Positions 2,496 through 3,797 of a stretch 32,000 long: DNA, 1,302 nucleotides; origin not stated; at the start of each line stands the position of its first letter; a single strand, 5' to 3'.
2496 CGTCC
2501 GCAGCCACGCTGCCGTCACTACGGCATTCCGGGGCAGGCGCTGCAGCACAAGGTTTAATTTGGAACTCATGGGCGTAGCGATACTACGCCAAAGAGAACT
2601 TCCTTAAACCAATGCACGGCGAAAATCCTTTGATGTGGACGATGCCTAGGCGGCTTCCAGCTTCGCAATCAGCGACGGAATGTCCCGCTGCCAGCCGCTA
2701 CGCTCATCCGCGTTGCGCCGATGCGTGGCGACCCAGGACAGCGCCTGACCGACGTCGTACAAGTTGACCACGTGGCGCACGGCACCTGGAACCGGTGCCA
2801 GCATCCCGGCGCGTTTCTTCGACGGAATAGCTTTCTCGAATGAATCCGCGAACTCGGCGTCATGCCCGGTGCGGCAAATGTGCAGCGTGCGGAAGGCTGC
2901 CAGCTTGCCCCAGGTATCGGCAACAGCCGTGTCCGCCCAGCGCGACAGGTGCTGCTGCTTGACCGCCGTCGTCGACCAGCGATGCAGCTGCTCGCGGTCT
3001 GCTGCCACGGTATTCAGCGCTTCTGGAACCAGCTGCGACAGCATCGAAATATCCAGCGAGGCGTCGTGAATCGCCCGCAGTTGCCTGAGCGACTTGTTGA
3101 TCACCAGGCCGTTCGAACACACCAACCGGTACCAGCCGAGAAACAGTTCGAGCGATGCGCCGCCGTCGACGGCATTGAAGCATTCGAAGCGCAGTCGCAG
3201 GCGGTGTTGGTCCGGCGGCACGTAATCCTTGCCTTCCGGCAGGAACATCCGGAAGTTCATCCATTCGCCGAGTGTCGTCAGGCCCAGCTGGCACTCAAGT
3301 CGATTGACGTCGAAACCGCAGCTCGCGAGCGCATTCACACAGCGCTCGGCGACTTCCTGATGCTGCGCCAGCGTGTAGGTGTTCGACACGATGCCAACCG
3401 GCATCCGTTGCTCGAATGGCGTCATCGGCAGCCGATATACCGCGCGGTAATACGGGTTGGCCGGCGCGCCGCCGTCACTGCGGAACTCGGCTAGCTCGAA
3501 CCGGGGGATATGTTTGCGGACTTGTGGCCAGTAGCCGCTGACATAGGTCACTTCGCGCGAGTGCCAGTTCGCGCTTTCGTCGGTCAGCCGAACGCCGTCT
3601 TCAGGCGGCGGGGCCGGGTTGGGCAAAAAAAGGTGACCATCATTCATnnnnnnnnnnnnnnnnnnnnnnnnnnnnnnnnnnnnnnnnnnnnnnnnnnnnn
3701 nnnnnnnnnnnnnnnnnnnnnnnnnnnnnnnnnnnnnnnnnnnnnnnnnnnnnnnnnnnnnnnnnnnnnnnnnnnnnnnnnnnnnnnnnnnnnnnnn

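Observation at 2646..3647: DUF932-family gene translationally fused to the pglX stop: candidate new BREX accessory component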

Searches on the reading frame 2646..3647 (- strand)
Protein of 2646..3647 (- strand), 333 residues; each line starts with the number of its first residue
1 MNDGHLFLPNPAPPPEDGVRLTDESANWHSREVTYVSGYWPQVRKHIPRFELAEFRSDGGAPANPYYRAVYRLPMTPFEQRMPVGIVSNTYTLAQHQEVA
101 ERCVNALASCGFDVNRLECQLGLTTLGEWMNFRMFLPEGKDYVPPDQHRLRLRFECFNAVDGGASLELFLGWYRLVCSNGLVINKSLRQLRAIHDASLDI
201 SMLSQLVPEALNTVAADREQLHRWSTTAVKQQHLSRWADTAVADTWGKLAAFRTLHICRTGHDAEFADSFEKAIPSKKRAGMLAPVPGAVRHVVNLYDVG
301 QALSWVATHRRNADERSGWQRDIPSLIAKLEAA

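Call 5: search_protein_families(library=pfam, proteins=[window:2646-3647:-], max_evalue=0.01)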
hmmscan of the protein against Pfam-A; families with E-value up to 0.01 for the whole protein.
window:2646-3647:- (333 aa): 1 family
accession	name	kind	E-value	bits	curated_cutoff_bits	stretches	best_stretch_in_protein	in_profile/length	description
PF06067.16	DUF932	-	2e-10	41.3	23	1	84-254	2-169/227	Domain of unknown function (DUF932)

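Call 6: search_protein_families(library=ncbifam, proteins=[window:2646-3647:-], max_evalue=0.01)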
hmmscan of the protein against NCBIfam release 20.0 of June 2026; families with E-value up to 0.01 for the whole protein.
window:2646-3647:- (333 aa): 0 families

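Call 9: search_protein_families(library=padloc, proteins=[window:2646-3647:-], max_evalue=0.01)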
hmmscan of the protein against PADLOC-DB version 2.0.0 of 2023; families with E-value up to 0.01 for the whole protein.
window:2646-3647:- (333 aa): 0 families

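Call 10: search_protein_families(library=phrogs, proteins=[window:2646-3647:-], max_evalue=0.01)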
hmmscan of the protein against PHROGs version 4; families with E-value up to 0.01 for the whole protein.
window:2646-3647:- (333 aa): 2 families
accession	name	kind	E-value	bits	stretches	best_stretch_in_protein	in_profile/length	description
phrog_12094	-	unknown function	4.8e-05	23.6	1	157-242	103-183/281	-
phrog_1221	-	unknown function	6.6e-05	23.1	1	82-238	98-253/355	-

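Call 12: find_homologous_proteins(query=window:2646-3647:-, max_evalue=0.00001)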
Query window:2646-3647:- (333 aa): 339 proteins with E <= 0.00001 among 2031 candidates; the best 120 are listed.
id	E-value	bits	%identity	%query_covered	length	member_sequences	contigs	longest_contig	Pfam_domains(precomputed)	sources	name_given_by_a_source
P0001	1.5e-202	690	88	100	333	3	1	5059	PF06067.17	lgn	-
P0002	1.1e-150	519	68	100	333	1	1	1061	PF06067.17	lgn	-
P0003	5.8e-109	382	50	94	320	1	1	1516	PF06067.17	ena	-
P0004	6.0e-109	382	50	94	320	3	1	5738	PF06067.17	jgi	jgi:hypothetical protein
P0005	2.7e-107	377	49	93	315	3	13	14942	PF06067.17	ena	-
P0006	9.9e-107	375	53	90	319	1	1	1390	PF06067.17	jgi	jgi:hypothetical protein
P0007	1.5e-106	374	49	95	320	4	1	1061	PF06067.17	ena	-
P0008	2.6e-106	374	48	95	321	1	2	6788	PF06067.17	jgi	-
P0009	6.4e-105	369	49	94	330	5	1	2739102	PF06067.17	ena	-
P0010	8.2e-105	369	48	94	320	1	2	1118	PF06067.17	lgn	-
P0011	4.4e-104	366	49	95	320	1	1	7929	PF06067.17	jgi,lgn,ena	-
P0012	4.6e-104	366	46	94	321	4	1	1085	PF06067.17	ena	-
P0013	3.3e-103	363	47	95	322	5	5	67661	PF06067.17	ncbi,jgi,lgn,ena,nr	ncbi:MAG: DUF932 domain-containing protein [Chloroflexi bacterium]|jgi:hypothetical protein|nr:DUF93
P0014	5.4e-103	363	49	94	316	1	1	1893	PF06067.17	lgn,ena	-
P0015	4.9e-102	360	49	96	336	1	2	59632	PF06067.17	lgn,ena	-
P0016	8.1e-102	359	48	96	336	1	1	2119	PF06067.17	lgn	-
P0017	2.4e-101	357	49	94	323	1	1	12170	PF06067.17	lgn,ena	-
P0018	5.2e-101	356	48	94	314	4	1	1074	PF06067.17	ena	-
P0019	5.6e-101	356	50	94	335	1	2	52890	PF06067.17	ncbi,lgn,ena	-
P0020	8.3e-101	356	49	95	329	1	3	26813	PF06067.17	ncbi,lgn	-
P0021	1.7e-100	354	48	95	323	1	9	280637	PF06067.17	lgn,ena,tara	tara:strand:+ start:518 stop:1489 length:972 start_codon:yes stop_codon:yes gene_type:complete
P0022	2.5e-100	354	48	95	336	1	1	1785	PF06067.17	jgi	jgi:hypothetical protein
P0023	5.2e-100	353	49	95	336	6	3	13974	PF06067.17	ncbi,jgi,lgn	jgi:hypothetical protein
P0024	1.4e-99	351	48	95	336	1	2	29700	PF06067.17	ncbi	-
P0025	3.7e-99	350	49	95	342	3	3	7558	PF06067.17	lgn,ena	-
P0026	1.8e-98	348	48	95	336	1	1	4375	PF06067.17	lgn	-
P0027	2.3e-98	348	48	98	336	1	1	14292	PF06067.17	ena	-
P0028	3.8e-98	347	49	96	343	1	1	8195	PF06067.17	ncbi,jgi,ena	jgi:hypothetical protein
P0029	6.6e-98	346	48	95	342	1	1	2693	PF06067.17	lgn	-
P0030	7.4e-98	346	48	95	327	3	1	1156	PF06067.17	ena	-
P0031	1.9e-97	344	49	94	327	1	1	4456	PF06067.17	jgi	jgi:hypothetical protein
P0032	3.8e-97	343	47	95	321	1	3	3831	PF06067.17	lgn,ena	-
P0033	3.9e-97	343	47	95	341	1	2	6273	PF06067.17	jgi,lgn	-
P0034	8.2e-97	342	47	96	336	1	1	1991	PF06067.17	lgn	-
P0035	1.3e-96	342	48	92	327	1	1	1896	PF06067.17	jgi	jgi:hypothetical protein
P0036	1.9e-96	341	47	96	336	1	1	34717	PF06067.17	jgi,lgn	jgi:hypothetical protein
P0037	3.2e-96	340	47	95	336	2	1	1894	PF06067.17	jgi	-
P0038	3.6e-96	340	48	95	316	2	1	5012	PF06067.17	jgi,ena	-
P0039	4.6e-96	340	47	95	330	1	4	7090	PF06067.17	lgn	-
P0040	5.1e-96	340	47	98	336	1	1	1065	PF06067.17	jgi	jgi:hypothetical protein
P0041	6.8e-96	339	49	92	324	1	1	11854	PF06067.17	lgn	-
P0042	6.8e-96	339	46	95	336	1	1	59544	PF06067.17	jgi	jgi:Domain of unknown function (DUF932)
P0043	7.3e-96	339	46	95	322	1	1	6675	PF06067.17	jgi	jgi:hypothetical protein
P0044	1.0e-95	339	47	95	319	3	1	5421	PF06067.17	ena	-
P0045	1.6e-95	338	47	92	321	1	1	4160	PF06067.17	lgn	-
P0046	2.0e-95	338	47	96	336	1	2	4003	PF06067.17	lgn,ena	-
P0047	2.3e-95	338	46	96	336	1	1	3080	PF06067.17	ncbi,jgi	jgi:hypothetical protein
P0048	2.4e-95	338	48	95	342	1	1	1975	PF06067.17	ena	-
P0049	2.5e-95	338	48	93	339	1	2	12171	PF06067.17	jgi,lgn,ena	jgi:hypothetical protein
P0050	3.0e-95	337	48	92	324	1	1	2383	PF06067.17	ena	-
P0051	6.6e-95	336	45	96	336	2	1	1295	PF06067.17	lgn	-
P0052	7.1e-95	336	48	95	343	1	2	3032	PF06067.17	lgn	-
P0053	8.2e-95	336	48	93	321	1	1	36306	PF06067.17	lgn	-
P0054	9.5e-95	336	48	95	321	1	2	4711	PF06067.17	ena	-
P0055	9.7e-95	336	45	96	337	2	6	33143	PF06067.17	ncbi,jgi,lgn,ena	-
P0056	1.0e-94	336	48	95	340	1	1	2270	PF06067.17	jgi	-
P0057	1.0e-94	335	46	97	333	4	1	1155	PF06067.17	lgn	-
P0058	2.4e-94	334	46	94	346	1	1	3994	PF06067.17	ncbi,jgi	jgi:hypothetical protein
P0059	2.7e-94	334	46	95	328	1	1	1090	PF06067.17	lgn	-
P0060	3.3e-94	334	46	95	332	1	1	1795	PF06067.17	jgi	jgi:hypothetical protein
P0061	4.1e-94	334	47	95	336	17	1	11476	PF06067.17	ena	-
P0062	4.4e-94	333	46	94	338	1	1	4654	PF06067.17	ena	-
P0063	4.4e-94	333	47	94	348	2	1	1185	PF06067.17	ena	-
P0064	4.6e-94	333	46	94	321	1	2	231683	PF06067.17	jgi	jgi:hypothetical protein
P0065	6.0e-94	333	45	95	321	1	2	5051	PF06067.17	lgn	-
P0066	7.3e-94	333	45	97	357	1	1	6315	PF06067.17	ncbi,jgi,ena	jgi:hypothetical protein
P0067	9.0e-94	332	47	95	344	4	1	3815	PF06067.17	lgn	-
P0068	9.2e-94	332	47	92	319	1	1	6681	PF06067.17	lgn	-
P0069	9.5e-94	332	47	95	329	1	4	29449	PF06067.17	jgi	jgi:hypothetical protein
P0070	1.1e-93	332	45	95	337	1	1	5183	PF06067.17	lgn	-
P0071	1.1e-93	332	46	95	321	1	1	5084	PF06067.17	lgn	-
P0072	1.3e-93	332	45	95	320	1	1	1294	PF06067.17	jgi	-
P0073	1.8e-93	331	46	93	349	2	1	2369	PF06067.17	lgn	-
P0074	3.7e-93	330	45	98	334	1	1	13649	PF06067.17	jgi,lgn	jgi:hypothetical protein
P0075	5.4e-93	330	46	92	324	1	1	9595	PF06067.17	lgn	-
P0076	7.6e-93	329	46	93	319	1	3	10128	PF06067.17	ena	-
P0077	1.1e-92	329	46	96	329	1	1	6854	PF06067.17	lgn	-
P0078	1.4e-92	328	45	94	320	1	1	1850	PF06067.17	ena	-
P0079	1.5e-92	328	46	94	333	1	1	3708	PF06067.17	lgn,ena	-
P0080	1.8e-92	328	44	95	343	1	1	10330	PF06067.17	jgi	jgi:Domain of unknown function (DUF932)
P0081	2.0e-92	328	49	92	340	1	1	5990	PF06067.17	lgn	-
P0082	2.3e-92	328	45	95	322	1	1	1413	PF06067.17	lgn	-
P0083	2.9e-92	327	48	91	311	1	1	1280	PF06067.17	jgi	jgi:hypothetical protein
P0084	3.7e-92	327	43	94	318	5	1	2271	PF06067.17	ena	-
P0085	3.9e-92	327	45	94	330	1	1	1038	PF06067.17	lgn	-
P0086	5.4e-92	327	46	96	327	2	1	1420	PF06067.17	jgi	-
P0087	7.0e-92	326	46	94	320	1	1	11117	PF06067.17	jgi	jgi:hypothetical protein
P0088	7.7e-92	326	46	94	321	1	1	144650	PF06067.17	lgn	-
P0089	8.5e-92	326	45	95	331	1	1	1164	PF06067.17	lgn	-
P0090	1.1e-91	326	46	93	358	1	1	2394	PF06067.17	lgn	-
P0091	1.3e-91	325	46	95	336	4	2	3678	PF06067.17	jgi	-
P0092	1.4e-91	325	47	95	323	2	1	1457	PF06067.17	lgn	-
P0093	1.4e-91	325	47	93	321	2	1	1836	PF06067.17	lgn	-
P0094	1.6e-91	325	46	95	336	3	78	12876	PF06067.17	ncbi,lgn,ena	-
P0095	1.9e-91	325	49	81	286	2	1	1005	PF06067.17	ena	-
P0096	3.3e-91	324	47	93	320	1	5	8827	PF06067.17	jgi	jgi:hypothetical protein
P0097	4.1e-91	324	46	95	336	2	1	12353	PF06067.17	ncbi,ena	-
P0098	4.2e-91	324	45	94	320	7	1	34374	PF06067.17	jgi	jgi:hypothetical protein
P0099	4.7e-91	323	44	98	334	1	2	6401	PF06067.17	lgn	-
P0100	5.0e-91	323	44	95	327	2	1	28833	PF06067.17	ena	-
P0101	5.0e-91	323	46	95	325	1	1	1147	PF06067.17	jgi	jgi:hypothetical protein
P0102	5.5e-91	323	43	95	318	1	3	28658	PF06067.17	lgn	-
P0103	6.9e-91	323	45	97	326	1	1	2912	PF06067.17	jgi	jgi:hypothetical protein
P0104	8.1e-91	323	45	95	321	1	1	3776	PF06067.17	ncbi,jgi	jgi:hypothetical protein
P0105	8.6e-91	323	45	94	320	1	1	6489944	PF06067.17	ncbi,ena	-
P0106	9.4e-91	322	45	95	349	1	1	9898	PF06067.17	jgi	-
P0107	1.0e-90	322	45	94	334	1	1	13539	PF06067.17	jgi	jgi:hypothetical protein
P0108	1.5e-90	322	42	95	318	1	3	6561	PF06067.17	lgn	-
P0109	1.6e-90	322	46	95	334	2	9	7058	PF06067.17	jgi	jgi:hypothetical protein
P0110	2.0e-90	321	45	93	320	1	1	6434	PF06067.17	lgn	-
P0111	2.5e-90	321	44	94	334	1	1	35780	PF06067.17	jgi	jgi:hypothetical protein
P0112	3.5e-90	321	47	89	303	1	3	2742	PF06067.17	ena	-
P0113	4.6e-90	320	46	93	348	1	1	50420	PF06067.17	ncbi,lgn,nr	ncbi:MAG: DUF932 domain-containing protein [Chloroflexota bacterium]|nr:MAG: DUF932 domain-containin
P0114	5.9e-90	320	46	93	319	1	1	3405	PF06067.17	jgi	-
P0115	7.2e-90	320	45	95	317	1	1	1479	PF06067.17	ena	-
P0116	9.2e-90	319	44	95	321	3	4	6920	PF06067.17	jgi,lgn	-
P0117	9.3e-90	319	46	93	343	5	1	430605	PF06067.17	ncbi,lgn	ncbi:MAG: DUF932 domain-containing protein [Verrucomicrobiota bacterium]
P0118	1.0e-89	319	43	94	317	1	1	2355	PF06067.17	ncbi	-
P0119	1.1e-89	319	47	95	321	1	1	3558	PF06067.17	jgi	jgi:hypothetical protein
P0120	1.2e-89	319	44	94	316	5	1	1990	PF06067.17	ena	-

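Call 14: find_related_loci(query=A1, collection=genome_contigs, flank=10000)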
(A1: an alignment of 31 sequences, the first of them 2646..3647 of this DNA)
Query A1 (333 aa) in genome_contigs; peptide patterns used: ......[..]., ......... (x = any residue, [..] = any of these).
65 stretches matched a pattern; 59 encode a relative of the query (tblastn E <= 1e-3); 59 distinct loci.
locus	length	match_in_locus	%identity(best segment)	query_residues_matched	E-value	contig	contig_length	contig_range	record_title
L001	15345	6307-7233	50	19-327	5e-115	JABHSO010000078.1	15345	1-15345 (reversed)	MAG: Gammaproteobacteria bacterium isolate SI039_bin4 k141_104729, whole genome shotgun sequence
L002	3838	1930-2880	47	19-333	9e-111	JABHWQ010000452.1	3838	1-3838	MAG: Chloroflexi bacterium isolate SI047_bin16 k141_585855, whole genome shotgun sequence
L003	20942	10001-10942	48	16-329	9e-109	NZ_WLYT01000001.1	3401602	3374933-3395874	Deefgea sp. CFH1-16 1, whole genome shotgun sequence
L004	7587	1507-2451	49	16-330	5e-104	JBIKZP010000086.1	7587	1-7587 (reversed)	MAG: Rhodoferax sp. isolate ME2016-04-22_3300042393_group7_bin5 Rohwer_bin2249_scaffold_2798_c1, whole genome shotgun se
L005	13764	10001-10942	50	17-330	1e-103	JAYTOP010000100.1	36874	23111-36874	MAG: Pseudomonadota bacterium isolate GFS_4128 GFS_4128_99, whole genome shotgun sequence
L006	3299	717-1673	45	12-330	2e-101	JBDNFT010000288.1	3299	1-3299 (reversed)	MAG: Planctomycetaceae bacterium isolate concoct.155.WLB k141_402750, whole genome shotgun sequence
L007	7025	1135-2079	45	16-330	5e-97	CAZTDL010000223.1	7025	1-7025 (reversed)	MAG TPA_asm: uncultured Lentisphaeraceae bacterium isolate SRP118108_co1_15 genome assembly, contig: NODE_11982_length_7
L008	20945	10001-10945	44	16-330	2e-96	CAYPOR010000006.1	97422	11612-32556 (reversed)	MAG TPA_asm: uncultured Nitrospira sp. isolate SRP287051_co2_197 genome assembly, contig: NODE_478_length_97422_cov_21.5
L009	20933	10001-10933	45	17-327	2e-95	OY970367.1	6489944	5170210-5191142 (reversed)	MAG: uncultured Planctomycetota bacterium isolate MFD04580.bin.c.2 genome assembly, chromosome: 1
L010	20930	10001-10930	46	21-330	1e-93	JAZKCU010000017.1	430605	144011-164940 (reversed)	MAG: Verrucomicrobiota bacterium isolate DC_HB_01_SPN181219-bin008 DCHB01SPN_B008_0_000000000017, whole genome shotgun s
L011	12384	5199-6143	42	17-330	4e-93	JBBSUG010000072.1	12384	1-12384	MAG: Pyrinomonadales bacterium isolate SVL2_sbin.4 SVL2_sbin.4_k141_1033097_length_12384_cov_22.1128, whole genome shotg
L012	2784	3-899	45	32-330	5e-95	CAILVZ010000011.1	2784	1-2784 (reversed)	MAG: Akkermansiaceae bacterium isolate KT_bin-0034 genome assembly, contig: bin-0034:011/399, whole genome shotgun seque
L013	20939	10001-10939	45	21-333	2e-92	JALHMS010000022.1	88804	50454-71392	MAG: Burkholderiales bacterium isolate Bin_40_2 c_000000001562, whole genome shotgun sequence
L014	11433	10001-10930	46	18-327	2e-92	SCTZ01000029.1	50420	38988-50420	MAG: Chloroflexota bacterium isolate FW602_bin.16 FW602_bin.16-16973, whole genome shotgun sequence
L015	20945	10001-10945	45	16-330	1e-91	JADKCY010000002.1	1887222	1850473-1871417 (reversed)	MAG: Lysobacterales bacterium isolate OdNE_18-Q3-R46-58_MAXAC.230 tig00000122-2938940-21812760, whole genome shotgun seq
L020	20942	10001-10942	41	17-330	2e-84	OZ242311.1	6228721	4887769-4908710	MAG: Candidatus Latescibacterota bacterium isolate bccf755e-c1ee-4055-8c2e-878efcd7d1d4 genome assembly, chromosome: 1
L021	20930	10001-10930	40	1-330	2e-83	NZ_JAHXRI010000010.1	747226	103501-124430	Zwartia hollandica strain LF4-65 NODE_10, whole genome shotgun sequence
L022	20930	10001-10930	41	21-330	1e-81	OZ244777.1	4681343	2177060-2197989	MAG: Rhodobacterales bacterium isolate 6e308b35-f33b-4e74-a489-fa43ae000682 genome assembly, chromosome: 1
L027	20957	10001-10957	43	15-333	2e-77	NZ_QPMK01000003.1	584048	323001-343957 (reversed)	Thalassococcus profundi strain WRAS1 scaffold_2, whole genome shotgun sequence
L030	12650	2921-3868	40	16-331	7e-73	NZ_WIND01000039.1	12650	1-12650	Halovulum marinum strain 2CG4 NODE_40_length_12650_cov_183.862960, whole genome shotgun sequence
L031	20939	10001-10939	39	19-330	2e-72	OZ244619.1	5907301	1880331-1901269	MAG: Candidatus Latescibacterota bacterium isolate 42df25b2-3f2b-47dc-af7c-4916403e88f0 genome assembly, chromosome: 1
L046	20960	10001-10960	34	20-330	6e-54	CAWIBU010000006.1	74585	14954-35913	MAG: uncultured Acidobacteriaceae bacterium isolate MFD09495.bin.1.108 genome assembly, contig: contig_281, whole genome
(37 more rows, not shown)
